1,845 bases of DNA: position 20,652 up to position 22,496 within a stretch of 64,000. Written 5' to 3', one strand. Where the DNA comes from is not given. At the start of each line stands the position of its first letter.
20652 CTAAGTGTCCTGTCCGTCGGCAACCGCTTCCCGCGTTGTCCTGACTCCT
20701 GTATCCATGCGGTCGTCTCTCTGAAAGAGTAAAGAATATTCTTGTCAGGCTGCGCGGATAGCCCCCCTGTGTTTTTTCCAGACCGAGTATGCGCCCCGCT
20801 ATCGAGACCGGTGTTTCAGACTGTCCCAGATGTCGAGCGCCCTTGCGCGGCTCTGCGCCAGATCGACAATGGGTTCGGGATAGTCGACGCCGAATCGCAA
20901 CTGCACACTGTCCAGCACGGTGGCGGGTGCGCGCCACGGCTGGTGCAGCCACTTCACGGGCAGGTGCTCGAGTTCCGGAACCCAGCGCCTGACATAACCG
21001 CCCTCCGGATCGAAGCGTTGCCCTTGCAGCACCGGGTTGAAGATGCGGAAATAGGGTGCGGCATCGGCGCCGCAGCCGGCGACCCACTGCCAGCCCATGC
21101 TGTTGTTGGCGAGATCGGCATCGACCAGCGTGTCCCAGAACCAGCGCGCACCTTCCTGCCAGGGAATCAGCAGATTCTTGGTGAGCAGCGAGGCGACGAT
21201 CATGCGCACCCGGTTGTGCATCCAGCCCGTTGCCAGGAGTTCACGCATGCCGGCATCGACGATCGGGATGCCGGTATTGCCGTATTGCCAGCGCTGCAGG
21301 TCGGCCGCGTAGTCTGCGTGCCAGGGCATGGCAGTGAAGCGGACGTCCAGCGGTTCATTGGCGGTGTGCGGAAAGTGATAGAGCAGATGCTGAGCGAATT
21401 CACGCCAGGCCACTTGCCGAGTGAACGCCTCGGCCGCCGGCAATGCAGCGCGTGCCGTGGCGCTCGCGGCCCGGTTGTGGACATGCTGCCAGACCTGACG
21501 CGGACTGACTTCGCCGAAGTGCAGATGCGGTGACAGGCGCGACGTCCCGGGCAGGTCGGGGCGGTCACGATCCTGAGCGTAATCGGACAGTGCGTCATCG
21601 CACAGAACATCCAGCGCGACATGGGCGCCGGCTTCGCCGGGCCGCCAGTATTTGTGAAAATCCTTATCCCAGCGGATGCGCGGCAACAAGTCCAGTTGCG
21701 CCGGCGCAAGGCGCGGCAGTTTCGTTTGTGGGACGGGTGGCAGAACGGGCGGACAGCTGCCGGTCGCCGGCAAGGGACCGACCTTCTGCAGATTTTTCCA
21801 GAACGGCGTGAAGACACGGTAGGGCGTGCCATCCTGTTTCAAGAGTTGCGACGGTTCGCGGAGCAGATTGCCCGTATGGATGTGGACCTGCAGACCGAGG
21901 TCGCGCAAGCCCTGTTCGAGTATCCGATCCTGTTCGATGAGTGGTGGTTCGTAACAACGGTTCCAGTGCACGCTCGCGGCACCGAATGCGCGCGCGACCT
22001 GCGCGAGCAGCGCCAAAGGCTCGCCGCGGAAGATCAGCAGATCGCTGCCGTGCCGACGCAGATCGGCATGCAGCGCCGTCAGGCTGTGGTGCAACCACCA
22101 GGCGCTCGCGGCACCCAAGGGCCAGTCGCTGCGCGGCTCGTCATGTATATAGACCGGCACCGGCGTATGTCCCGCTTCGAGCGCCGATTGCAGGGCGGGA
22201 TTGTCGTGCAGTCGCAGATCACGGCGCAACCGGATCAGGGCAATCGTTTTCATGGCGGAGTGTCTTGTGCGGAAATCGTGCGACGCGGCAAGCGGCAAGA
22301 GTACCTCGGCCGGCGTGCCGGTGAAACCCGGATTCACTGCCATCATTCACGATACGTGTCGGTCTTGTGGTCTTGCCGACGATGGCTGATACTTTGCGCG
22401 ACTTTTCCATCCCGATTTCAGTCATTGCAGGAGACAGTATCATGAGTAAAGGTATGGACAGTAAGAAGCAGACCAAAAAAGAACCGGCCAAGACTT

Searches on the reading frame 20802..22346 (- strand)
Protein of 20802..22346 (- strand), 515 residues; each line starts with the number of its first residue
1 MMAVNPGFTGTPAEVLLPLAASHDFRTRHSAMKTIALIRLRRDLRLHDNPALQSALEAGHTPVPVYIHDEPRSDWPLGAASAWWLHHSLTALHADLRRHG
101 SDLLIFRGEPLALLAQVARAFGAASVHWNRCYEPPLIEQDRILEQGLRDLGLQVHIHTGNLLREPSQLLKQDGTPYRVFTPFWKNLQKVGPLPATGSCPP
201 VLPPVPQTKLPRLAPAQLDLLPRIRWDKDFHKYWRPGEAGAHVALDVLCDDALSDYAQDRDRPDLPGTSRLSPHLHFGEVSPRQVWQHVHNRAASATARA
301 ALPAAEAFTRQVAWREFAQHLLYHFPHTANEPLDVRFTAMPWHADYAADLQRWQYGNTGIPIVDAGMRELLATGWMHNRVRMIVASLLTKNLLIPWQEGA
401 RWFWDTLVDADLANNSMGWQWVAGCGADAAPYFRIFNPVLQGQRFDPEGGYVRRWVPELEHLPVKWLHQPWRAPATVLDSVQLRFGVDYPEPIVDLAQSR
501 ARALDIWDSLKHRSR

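Call 79: search_protein_families(library=pfam, proteins=[window:20802-22346:-], max_evalue=0.00001)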
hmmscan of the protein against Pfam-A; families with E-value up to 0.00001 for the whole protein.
window:20802-22346:- (515 aa): 2 families
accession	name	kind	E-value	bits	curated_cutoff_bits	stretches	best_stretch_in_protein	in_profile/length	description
PF03441.19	FAD_binding_7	-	9.2e-88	293.4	27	1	308-507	1-201/203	FAD binding domain of DNA photolyase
PF00875.24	DNA_photolyase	-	2.7e-45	154.7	26.6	1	40-189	5-155/164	DNA photolyase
